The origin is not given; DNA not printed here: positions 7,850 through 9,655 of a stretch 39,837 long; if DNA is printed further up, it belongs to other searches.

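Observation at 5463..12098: Candidate undescribed pathway: a DHAP-shunt-like nucleoside salvage core flanked by a CCG Fe-S protein and an acyl-CoA ligase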

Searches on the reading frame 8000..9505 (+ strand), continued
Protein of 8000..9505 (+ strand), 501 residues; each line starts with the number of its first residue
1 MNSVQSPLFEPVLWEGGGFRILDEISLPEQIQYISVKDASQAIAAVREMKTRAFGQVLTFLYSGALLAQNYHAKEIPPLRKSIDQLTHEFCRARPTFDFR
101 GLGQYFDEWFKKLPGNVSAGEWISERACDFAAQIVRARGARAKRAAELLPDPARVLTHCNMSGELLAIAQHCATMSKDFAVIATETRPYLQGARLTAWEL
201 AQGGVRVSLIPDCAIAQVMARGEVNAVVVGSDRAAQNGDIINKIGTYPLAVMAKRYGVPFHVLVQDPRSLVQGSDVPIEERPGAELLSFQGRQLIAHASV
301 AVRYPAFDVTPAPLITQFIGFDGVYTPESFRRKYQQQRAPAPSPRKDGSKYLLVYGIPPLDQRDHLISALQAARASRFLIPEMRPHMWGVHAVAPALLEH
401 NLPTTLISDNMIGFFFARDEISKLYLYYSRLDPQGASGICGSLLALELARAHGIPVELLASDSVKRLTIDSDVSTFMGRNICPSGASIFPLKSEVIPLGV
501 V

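Call 25: search_protein_families(library=pfam, proteins=[L074:5641-6408:+, L074:6534-7052:+, L074:7046-7618:+, L074:10996-11421:+, L074:11418-12446:+, L074:12495-13988:+, L074:14297-15292:+, L074:15293-15910:+, L074:15946-17217:+, L074:17258-18487:+], max_evalue=0.01)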
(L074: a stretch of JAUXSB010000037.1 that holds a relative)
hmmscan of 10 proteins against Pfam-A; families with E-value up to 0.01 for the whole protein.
L074:5641-6408:+ (255 aa): 1 family
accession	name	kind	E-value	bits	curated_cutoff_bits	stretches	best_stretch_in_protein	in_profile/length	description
PF00303.24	Thymidylat_synt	-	1.3e-10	41.3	24.3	1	130-244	108-224/266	Thymidylate synthase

L074:6534-7052:+ (172 aa): 3 families
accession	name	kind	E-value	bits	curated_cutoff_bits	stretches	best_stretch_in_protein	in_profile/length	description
PF03551.20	PadR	-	1.7e-14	54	27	1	7-80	1-74/75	Transcriptional regulator PadR-like family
PF13463.12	HTH_27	-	0.0049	17.6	22.2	0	17-75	14-68/68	Winged helix DNA-binding domain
PF13601.12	HTH_34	-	0.0071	16.9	27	0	39-82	30-72/80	Winged helix DNA-binding domain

L074:7046-7618:+ (190 aa): 1 family
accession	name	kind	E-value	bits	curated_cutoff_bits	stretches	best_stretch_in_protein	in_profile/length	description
PF00581.25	Rhodanese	-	4.3e-14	53.2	22.2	1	75-168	2-101/102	Rhodanese-like domain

L074:10996-11421:+ (141 aa): 1 family
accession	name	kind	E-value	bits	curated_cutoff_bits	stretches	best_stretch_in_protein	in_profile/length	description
PF01008.23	IF-2B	-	1.1e-05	25.3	22.4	1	21-73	129-178/280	Initiation factor 2 subunit family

L074:11418-12446:+ (342 aa): 2 families
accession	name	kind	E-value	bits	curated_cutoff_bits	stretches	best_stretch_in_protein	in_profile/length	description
PF00596.27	Aldolase_II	-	1.4e-33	116.7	22.2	1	10-182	2-182/183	Class II Aldolase and Adducin N-terminal domain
PF02036.22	SCP2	-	2.5e-10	41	21.3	1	242-322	11-93/101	SCP-2 sterol transfer family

L074:12495-13988:+ (497 aa): 1 family
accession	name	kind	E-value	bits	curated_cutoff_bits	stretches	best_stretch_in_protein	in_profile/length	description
PF00171.27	Aldedh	-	6.2e-178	592.5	23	1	13-480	1-461/461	Aldehyde dehydrogenase family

L074:14297-15292:+ (331 aa): 10 families
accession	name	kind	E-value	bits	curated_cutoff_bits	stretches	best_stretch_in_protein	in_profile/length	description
PF02558.23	ApbA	-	3e-31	108.5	22.2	1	3-146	1-148/150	Ketopantoate reductase PanE/ApbA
PF08546.17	ApbA_C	-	1.1e-21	77.9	22.7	1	173-314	2-125/125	Ketopantoate reductase PanE/ApbA C terminal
PF01210.29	NAD_Gly3P_dh_N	-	1.5e-06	28.7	23.1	1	3-104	2-109/158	NAD-dependent glycerol-3-phosphate dehydrogenase N-terminus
PF03807.23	F420_oxidored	-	8.1e-05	23.6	21.6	1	2-100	1-94/94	NADP oxidoreductase coenzyme F420-dependent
PF00070.33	Pyr_redox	-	0.00013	22.8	22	1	2-34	1-33/82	Pyridine nucleotide-disulphide oxidoreductase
PF01266.30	DAO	-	0.0002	21.4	27.9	1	2-37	1-38/353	FAD dependent oxidoreductase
PF07992.20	Pyr_redox_2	-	0.0014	18.5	26.1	1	2-35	144-177/291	Pyridine nucleotide-disulphide oxidoreductase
PF13241.12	NAD_binding_7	-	0.0019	19.2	22.1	1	2-85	9-81/104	Putative NAD(P)-binding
PF02153.23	PDH_N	-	0.0041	17.1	26.5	1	15-127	1-111/154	Prephenate dehydrogenase, nucleotide-binding domain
PF02254.24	TrkA_N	-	0.0095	16.7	23.8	0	3-42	1-41/116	TrkA-N domain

L074:15293-15910:+ (205 aa): 1 family
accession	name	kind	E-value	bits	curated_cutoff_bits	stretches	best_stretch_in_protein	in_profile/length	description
PF17333.7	DEFB136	-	0.0032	17.8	30.7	0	122-137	11-26/51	Beta defensin 136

L074:15946-17217:+ (423 aa): 2 families
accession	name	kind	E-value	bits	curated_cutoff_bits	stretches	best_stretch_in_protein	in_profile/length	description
PF00109.32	ketoacyl-synt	-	1.1e-41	143.6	20.8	1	7-256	2-252/252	Beta-ketoacyl synthase, N-terminal domain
PF02801.28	Ketoacyl-synt_C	-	2.1e-30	105.6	20.8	1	264-378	1-118/119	Beta-ketoacyl synthase, C-terminal domain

L074:17258-18487:+ (409 aa): 2 families
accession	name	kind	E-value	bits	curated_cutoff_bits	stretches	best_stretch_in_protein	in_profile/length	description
PF00109.32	ketoacyl-synt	-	5.1e-44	151.2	20.8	1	1-240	1-247/252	Beta-ketoacyl synthase, N-terminal domain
PF02801.28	Ketoacyl-synt_C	-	3.2e-30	105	20.8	1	254-367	2-118/119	Beta-ketoacyl synthase, C-terminal domain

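Call 26: search_protein_families(library=pfam, proteins=[L082:3486-4280:+, L082:4277-4720:+, L082:5358-6659:+, L082:6649-7212:+, L082:11008-11496:+, L082:11501-12496:+, L082:12509-13987:+, L082:14074-15585:+, L082:16317-17312:+, L082:17351-17986:+], max_evalue=0.01)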
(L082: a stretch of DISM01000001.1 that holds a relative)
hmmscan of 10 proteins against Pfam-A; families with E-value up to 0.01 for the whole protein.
L082:3486-4280:+ (264 aa): 0 families

L082:4277-4720:+ (147 aa): 1 family
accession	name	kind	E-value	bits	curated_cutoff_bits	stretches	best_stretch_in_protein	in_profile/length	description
PF02681.20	DUF212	-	7e-48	162.4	26.5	1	10-142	2-125/126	Divergent PAP2 family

L082:5358-6659:+ (433 aa): 3 families
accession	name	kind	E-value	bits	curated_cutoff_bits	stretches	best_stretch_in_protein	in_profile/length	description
PF03255.19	ACCA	-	1.4e-148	494.5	23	1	116-424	2-310/310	Acetyl co-enzyme A carboxylase carboxyltransferase-like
PF01039.27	Carboxyl_trans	-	2.3e-18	66.5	22.3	1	206-359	282-429/493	Carboxyl transferase domain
PF07544.18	Med9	-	0.0043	17.5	26.9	1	97-162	3-67/80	RNA polymerase II transcription mediator complex subunit 9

L082:6649-7212:+ (187 aa): 4 families
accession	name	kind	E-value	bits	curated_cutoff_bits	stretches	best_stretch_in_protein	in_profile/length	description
PF03551.20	PadR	-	1.4e-15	57.4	27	1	9-82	1-74/75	Transcriptional regulator PadR-like family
PF13601.12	HTH_34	-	1.3e-05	25.7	27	1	41-84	30-72/80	Winged helix DNA-binding domain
PF14557.12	AphA_like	-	0.00018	21.7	27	1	7-113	14-119/174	Putative AphA-like transcriptional regulator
PF10711.15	DUF2513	-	0.0002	22.1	29.6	1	14-79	15-76/100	Hypothetical protein (DUF2513)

L082:11008-11496:+ (162 aa): 1 family
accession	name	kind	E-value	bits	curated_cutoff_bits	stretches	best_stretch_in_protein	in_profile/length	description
PF01008.23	IF-2B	-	6.2e-08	32.6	22.4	1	26-106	134-212/280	Initiation factor 2 subunit family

L082:11501-12496:+ (331 aa): 2 families
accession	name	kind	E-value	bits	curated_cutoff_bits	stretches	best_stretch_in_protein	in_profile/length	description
PF00596.27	Aldolase_II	-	2.7e-36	125.6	22.2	1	7-178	2-182/183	Class II Aldolase and Adducin N-terminal domain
PF02036.22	SCP2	-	3.6e-07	30.9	21.3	1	235-310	16-92/101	SCP-2 sterol transfer family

L082:12509-13987:+ (492 aa): 2 families
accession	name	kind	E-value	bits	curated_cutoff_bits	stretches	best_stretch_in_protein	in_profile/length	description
PF00171.27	Aldedh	-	3.4e-174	580.2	23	1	15-474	4-461/461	Aldehyde dehydrogenase family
PF05893.19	LuxC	-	0.0021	17.5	21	0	135-196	82-142/401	Acyl-CoA reductase (LuxC)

L082:14074-15585:+ (503 aa): 2 families
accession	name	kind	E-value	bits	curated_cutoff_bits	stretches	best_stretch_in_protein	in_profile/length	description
PF04055.27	Radical_SAM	-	1.6e-19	71.1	29.5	1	220-384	3-160/166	Radical SAM superfamily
PF02310.24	B12-binding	-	2.5e-11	43.9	32.1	1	48-153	20-120/121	B12 binding domain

L082:16317-17312:+ (331 aa): 4 families
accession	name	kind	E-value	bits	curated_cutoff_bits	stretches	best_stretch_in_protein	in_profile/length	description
PF02558.23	ApbA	-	5.1e-24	85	22.2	1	3-145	1-147/150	Ketopantoate reductase PanE/ApbA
PF08546.17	ApbA_C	-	2.1e-18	67.3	22.7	1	172-314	1-125/125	Ketopantoate reductase PanE/ApbA C terminal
PF02826.25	2-Hacid_dh_C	-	0.0014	18.4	25.1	1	2-40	38-77/178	D-isomer specific 2-hydroxyacid dehydrogenase, NAD binding domain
PF13380.12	CoA_binding_2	-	0.008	17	22.8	0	3-106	3-94/116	CoA binding domain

L082:17351-17986:+ (211 aa): 0 families
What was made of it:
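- Checked: It is clear in orthologues (31 and 41 bits, calls 25, 26).
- The aldehyde dehydrogenase in the sister lineages supplies the chemical link from aldolase to ligase (calls 25, 26).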

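Call 34: search_protein_families(library=pfam, proteins=[L071:907-2637:+, L071:2682-3722:+, L071:3747-4403:+, L071:4467-4919:+, L071:4959-5984:+, L071:6962-7366:+, L071:18427-19284:+, L071:19359-20330:+, L071:20330-20971:+, L080:16573-17721:+], max_evalue=0.001)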
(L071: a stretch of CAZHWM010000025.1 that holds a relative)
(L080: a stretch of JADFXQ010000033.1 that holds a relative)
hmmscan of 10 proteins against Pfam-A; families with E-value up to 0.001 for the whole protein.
L071:907-2637:+ (576 aa): 0 families

L071:2682-3722:+ (346 aa): 6 families
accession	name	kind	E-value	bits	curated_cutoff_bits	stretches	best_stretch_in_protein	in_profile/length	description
PF01370.27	Epimerase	-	1.7e-42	145.9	20.9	1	26-269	1-240/240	NAD dependent epimerase/dehydratase family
PF16363.11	GDP_Man_Dehyd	-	7.5e-19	68.8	27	1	28-295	2-274/332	GDP-mannose 4,6 dehydratase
PF01073.25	3Beta_HSD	-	1.5e-10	41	22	1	27-223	1-208/280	3-beta hydroxysteroid dehydrogenase/isomerase family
PF04321.23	RmlD_sub_bind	-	1.2e-07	31.6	27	1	26-211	3-163/287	RmlD substrate binding domain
PF02719.21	Polysacc_synt_2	-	7.4e-06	25.8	20.2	0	26-134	1-120/293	Polysaccharide biosynthesis protein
PF07993.18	NAD_binding_4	-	0.00011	21.9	20.1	0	89-149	84-145/258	Male sterility protein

L071:3747-4403:+ (218 aa): 2 families
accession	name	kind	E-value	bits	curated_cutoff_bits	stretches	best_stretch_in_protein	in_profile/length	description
PF06005.17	ZapB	-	0.00081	20.2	31.5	0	119-184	3-68/71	Cell division protein ZapB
PF19220.6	Rod_CreS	-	0.00098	18.7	100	0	44-183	2-139/359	Crescentin, rod domain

L071:4467-4919:+ (150 aa): 0 families

L071:4959-5984:+ (341 aa): 1 family
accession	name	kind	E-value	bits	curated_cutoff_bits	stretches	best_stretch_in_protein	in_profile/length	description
PF00224.27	PK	-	1.4e-112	376.5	30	1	4-323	2-328/328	Pyruvate kinase, barrel domain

L071:6962-7366:+ (134 aa): 1 family
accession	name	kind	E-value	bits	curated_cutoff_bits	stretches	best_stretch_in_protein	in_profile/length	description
PF08780.16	NTase_sub_bind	-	3.8e-35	121.1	31.8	1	7-125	1-123/126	Nucleotidyltransferase substrate binding protein like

L071:18427-19284:+ (285 aa): 1 family
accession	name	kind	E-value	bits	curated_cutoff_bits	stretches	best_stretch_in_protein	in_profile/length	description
PF04199.19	Cyclase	-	4e-31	108.6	23.1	1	23-214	1-142/142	Putative cyclase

L071:19359-20330:+ (323 aa): 3 families
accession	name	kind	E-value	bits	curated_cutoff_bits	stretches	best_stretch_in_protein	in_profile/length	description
PF00535.33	Glycos_transf_2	-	1.9e-23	83.7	23.3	1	8-164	1-166/168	Glycosyl transferase family 2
PF13641.12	Glyco_tranf_2_3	-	3.5e-10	40.7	27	1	7-218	3-229/230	Glycosyltransferase like family 2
PF10111.15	Glyco_tranf_2_2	-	1.5e-05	25.1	27.3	1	8-93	1-93/276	Glycosyltransferase like family 2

L071:20330-20971:+ (213 aa): 1 family
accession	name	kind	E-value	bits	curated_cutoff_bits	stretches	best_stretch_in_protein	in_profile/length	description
PF04199.19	Cyclase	-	2.3e-21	76.9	23.1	1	6-155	1-140/142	Putative cyclase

L080:16573-17721:+ (382 aa): 1 family
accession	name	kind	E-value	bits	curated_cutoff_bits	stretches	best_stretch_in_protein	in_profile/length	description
PF07690.21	MFS_1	-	1.7e-33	116.4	33.4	1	17-344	1-346/347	Major Facilitator Superfamily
